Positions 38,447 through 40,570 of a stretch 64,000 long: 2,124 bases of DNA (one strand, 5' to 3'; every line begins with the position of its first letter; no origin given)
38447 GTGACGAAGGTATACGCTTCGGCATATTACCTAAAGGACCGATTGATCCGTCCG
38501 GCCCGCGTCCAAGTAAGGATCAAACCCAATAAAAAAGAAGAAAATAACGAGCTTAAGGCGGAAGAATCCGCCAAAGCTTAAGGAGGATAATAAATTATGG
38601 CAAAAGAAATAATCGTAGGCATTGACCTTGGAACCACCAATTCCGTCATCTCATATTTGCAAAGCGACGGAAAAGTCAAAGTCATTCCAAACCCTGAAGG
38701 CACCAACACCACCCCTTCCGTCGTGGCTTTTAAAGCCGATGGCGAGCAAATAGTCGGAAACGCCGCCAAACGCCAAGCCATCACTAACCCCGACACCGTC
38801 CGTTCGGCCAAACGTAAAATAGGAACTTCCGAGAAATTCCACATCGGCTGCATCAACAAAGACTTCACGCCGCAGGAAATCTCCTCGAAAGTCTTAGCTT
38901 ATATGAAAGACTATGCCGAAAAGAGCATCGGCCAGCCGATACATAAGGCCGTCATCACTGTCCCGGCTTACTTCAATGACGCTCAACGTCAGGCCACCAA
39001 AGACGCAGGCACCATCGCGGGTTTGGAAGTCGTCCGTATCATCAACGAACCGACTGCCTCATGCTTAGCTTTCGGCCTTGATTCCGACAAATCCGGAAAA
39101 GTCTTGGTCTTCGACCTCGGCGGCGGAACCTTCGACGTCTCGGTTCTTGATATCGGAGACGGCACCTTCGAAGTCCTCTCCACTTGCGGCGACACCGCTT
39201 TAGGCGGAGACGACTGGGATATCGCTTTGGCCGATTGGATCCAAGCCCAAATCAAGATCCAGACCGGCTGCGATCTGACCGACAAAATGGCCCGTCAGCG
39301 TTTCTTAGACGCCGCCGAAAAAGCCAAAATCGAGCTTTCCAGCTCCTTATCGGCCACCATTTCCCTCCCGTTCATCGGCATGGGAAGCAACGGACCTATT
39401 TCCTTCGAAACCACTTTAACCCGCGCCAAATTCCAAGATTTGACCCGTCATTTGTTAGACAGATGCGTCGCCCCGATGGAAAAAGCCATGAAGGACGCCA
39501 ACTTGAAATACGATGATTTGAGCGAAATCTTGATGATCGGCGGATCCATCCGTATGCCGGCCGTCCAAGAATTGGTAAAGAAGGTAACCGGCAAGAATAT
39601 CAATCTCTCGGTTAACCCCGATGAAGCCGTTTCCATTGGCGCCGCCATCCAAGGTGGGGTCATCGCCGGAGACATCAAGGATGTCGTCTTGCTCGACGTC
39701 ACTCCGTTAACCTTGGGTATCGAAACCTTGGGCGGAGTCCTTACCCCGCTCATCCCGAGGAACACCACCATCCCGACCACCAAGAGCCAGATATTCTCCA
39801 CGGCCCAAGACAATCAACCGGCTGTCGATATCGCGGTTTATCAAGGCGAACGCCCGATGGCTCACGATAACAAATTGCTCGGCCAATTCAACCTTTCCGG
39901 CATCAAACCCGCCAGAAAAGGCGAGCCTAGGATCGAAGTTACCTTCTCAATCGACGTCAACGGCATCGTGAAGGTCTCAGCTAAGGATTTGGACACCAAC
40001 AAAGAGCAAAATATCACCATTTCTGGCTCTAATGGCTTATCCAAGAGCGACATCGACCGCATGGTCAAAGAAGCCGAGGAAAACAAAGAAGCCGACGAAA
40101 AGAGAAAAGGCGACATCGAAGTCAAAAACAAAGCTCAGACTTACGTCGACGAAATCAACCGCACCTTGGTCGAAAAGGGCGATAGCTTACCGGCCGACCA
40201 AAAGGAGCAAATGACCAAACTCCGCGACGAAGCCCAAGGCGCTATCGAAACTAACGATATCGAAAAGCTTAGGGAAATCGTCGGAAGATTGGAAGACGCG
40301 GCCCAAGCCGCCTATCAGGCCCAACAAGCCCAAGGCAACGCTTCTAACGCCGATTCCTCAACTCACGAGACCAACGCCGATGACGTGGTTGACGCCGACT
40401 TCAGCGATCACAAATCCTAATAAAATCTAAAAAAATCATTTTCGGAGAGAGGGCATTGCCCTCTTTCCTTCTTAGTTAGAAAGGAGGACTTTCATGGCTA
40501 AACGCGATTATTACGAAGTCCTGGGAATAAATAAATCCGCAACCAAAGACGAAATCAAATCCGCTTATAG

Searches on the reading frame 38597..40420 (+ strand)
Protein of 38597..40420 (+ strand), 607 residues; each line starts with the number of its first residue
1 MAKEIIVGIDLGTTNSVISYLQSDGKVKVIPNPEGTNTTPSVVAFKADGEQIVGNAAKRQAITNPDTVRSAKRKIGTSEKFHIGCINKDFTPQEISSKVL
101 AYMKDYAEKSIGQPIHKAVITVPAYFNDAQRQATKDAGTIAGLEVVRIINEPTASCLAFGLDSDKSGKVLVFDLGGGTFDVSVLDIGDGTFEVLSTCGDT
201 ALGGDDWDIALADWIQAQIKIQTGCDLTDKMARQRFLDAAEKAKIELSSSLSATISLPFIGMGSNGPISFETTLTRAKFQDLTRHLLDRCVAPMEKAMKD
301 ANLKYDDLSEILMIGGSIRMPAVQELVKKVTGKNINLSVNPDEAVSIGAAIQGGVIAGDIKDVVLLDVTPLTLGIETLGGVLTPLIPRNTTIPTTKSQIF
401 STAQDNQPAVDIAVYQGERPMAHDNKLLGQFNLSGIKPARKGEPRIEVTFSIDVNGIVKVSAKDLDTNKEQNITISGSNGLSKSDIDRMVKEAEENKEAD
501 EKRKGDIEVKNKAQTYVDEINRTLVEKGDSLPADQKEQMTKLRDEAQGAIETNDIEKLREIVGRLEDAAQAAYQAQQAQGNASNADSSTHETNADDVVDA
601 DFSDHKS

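Call 66: search_protein_families(library=pfam, proteins=[window:38597-40420:+], max_evalue=0.001)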
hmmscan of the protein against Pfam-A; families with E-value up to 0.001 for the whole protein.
window:38597-40420:+ (607 aa): 2 families
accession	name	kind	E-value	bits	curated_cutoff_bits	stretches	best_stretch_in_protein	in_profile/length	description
PF00012.26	HSP70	-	2.4e-213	710.1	20.6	1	6-574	1-595/599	Hsp70 protein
PF06723.19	MreB_Mbl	-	1.1e-18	67.7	27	1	7-350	4-316/327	MreB/Mbl protein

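Call 91: list_cluster_members(proteins=[window:38597-40417:+, window:24724-26532:+, window:40494-41606:+, window:31288-32316:+, window:32375-33838:+])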
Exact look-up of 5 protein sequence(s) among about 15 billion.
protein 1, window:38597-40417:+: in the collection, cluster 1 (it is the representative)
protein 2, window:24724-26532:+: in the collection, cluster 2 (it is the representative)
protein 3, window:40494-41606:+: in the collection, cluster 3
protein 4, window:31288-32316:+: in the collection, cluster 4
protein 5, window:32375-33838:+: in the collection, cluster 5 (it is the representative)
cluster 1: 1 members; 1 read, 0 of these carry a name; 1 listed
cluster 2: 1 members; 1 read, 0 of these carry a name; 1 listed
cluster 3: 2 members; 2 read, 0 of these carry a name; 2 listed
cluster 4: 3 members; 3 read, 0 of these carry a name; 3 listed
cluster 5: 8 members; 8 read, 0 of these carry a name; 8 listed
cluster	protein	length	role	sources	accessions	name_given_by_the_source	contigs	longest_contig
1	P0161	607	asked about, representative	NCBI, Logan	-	-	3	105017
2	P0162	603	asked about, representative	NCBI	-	-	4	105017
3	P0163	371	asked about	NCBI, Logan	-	-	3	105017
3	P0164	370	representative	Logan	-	-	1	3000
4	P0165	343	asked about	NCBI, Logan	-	-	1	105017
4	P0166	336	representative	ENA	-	-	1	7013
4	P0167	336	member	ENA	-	-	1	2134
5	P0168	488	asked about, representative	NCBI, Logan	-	-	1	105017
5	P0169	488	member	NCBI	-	-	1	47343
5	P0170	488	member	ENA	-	-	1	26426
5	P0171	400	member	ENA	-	-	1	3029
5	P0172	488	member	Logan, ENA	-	-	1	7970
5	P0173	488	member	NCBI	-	-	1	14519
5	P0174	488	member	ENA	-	-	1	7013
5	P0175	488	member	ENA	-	-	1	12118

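Call 92: find_encoding_contigs(protein=P0166, flank=8000, max_places=10)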
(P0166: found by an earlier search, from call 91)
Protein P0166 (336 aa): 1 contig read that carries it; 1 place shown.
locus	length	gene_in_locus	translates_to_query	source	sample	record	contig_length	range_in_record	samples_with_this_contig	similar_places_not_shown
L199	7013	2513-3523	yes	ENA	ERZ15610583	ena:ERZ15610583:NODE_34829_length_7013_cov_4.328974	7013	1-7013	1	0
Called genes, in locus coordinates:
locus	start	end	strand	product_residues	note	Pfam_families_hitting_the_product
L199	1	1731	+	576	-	?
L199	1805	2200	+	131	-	-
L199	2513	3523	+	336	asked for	PF00078:RVT_1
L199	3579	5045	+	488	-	-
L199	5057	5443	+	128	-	-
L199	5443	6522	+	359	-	PF04055:Radical_SAM, PF06969:HemN_C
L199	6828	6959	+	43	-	-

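Call 93: find_encoding_contigs(protein=P0169, flank=8000, max_places=10)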
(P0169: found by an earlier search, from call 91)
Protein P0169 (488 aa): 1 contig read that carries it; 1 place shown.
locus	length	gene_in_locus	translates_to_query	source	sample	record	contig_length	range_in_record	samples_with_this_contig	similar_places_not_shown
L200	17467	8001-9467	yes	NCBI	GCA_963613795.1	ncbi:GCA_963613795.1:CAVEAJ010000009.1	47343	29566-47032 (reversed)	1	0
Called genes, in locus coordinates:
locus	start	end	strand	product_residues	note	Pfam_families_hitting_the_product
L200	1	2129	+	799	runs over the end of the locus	PF12705:PDDEXK_1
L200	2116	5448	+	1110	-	PF00580:UvrD-helicase, PF13245:AAA_19, PF13361:UvrD_C, PF13538:UvrD_C_2 (faint)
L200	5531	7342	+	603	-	PF00009:GTP_EFTU, PF00071:Ras (weak), PF22042:EF-G_D2 (weak), PF03144:GTP_EFTU_D2, PF14492:EFG_III (weak), PF00679:EFG_C, PF06421:LepA_C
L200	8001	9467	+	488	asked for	-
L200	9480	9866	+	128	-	-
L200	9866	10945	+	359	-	PF04055:Radical_SAM, PF06969:HemN_C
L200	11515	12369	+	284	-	PF02498:Bro-N (weak), PF02661:Fic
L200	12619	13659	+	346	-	PF01628:HrcA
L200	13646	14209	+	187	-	PF01025:GrpE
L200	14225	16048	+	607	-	PF00012:HSP70, PF06723:MreB_Mbl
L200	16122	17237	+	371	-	PF00226:DnaJ, PF01556:DnaJ_C, PF15777:Anti-TRAP (faint), PF27659:CHP02642 (faint), PF00684:DnaJ_CXXCXGXG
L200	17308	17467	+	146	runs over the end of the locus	PF00383:dCMP_cyt_deam_1, PF14437:MafB19-deam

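Call 97: find_encoding_contigs(protein=P0170, flank=8000, max_places=5)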
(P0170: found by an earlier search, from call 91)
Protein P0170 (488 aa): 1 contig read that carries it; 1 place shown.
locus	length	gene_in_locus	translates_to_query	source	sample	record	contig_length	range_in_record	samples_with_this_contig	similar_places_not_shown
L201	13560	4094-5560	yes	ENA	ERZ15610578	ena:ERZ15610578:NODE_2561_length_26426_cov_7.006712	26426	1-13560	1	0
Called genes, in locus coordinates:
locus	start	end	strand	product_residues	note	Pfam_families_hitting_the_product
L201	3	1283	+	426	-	?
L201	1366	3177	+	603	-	PF00009:GTP_EFTU, PF00071:Ras (weak), PF22042:EF-G_D2 (weak), PF03144:GTP_EFTU_D2, PF14492:EFG_III (weak), PF00679:EFG_C, PF06421:LepA_C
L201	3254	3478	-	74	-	-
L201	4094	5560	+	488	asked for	-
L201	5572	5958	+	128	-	-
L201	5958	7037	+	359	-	PF04055:Radical_SAM, PF06969:HemN_C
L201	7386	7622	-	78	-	-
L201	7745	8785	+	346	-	PF01628:HrcA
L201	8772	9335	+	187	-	PF01025:GrpE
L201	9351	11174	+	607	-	PF00012:HSP70, PF06723:MreB_Mbl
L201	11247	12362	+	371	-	PF00226:DnaJ, PF01556:DnaJ_C, PF15777:Anti-TRAP (faint), PF27659:CHP02642 (faint), PF00684:DnaJ_CXXCXGXG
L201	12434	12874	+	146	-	PF00383:dCMP_cyt_deam_1, PF14437:MafB19-deam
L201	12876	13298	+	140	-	PF05154:TM2 (weak)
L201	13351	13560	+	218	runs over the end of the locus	PF20260:PUA_4 (weak), PF04452:Methyltrans_RNA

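Call 98: find_encoding_contigs(protein=P0173, flank=8000, max_places=5)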
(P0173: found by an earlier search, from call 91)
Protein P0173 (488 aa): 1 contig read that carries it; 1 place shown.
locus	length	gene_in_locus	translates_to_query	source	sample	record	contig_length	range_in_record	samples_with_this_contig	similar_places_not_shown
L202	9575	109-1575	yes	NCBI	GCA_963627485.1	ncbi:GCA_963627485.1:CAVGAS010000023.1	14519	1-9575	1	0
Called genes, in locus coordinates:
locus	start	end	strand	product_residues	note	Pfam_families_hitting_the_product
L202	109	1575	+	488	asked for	-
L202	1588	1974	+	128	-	-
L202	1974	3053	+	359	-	PF04055:Radical_SAM, PF06969:HemN_C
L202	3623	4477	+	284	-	PF02498:Bro-N (weak), PF02661:Fic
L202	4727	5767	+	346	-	PF01628:HrcA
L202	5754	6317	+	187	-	PF01025:GrpE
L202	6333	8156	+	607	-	PF00012:HSP70, PF06723:MreB_Mbl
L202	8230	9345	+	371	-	PF00226:DnaJ, PF01556:DnaJ_C, PF15777:Anti-TRAP (faint), PF27659:CHP02642 (faint), PF00684:DnaJ_CXXCXGXG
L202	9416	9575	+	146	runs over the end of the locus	PF00383:dCMP_cyt_deam_1, PF14437:MafB19-deam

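Call 99: find_encoding_contigs(protein=P0175, flank=8000, max_places=5)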
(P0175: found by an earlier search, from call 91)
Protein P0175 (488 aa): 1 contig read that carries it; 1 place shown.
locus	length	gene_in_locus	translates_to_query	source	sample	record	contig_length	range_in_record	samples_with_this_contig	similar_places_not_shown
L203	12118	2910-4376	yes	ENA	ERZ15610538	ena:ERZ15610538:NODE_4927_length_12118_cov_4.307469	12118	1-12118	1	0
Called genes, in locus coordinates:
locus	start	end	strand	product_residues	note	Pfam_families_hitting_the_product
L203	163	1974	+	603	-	PF00009:GTP_EFTU, PF00071:Ras (weak), PF22042:EF-G_D2 (weak), PF03144:GTP_EFTU_D2, PF14492:EFG_III (weak), PF00679:EFG_C, PF06421:LepA_C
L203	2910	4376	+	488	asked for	-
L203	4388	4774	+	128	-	-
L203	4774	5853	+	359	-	PF04055:Radical_SAM, PF06969:HemN_C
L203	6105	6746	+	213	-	PF13635:DUF4143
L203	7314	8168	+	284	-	PF02498:Bro-N (weak), PF02661:Fic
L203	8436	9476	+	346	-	PF01628:HrcA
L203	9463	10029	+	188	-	PF01025:GrpE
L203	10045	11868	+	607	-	PF00012:HSP70, PF06723:MreB_Mbl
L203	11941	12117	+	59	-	?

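Call 100: find_encoding_contigs(protein=P0172, flank=8000, max_places=5)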
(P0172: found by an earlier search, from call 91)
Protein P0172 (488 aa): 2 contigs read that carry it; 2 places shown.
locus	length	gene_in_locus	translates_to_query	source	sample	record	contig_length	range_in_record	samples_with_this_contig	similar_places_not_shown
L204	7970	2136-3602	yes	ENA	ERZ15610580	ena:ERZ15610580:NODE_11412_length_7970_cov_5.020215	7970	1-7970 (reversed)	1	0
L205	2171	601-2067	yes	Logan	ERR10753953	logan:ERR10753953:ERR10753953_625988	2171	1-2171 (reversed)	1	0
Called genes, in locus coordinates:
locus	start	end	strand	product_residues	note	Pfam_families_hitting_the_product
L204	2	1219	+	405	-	?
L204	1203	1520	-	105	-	PF01637:ATPase_2 (weak)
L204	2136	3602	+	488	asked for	-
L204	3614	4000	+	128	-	-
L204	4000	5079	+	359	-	PF04055:Radical_SAM, PF06969:HemN_C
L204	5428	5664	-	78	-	-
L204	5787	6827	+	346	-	PF01628:HrcA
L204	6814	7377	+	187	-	PF01025:GrpE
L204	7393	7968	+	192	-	?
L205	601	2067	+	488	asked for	-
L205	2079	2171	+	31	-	?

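Call 101: find_encoding_contigs(protein=P0167, flank=8000, max_places=5)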
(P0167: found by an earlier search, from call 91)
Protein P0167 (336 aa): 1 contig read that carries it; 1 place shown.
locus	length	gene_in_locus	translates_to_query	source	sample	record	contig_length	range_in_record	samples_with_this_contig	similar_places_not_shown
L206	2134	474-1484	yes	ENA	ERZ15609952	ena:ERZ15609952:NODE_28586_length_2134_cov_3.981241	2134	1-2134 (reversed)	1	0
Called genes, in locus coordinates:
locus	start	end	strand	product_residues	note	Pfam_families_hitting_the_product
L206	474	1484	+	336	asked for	PF00078:RVT_1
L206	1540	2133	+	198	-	?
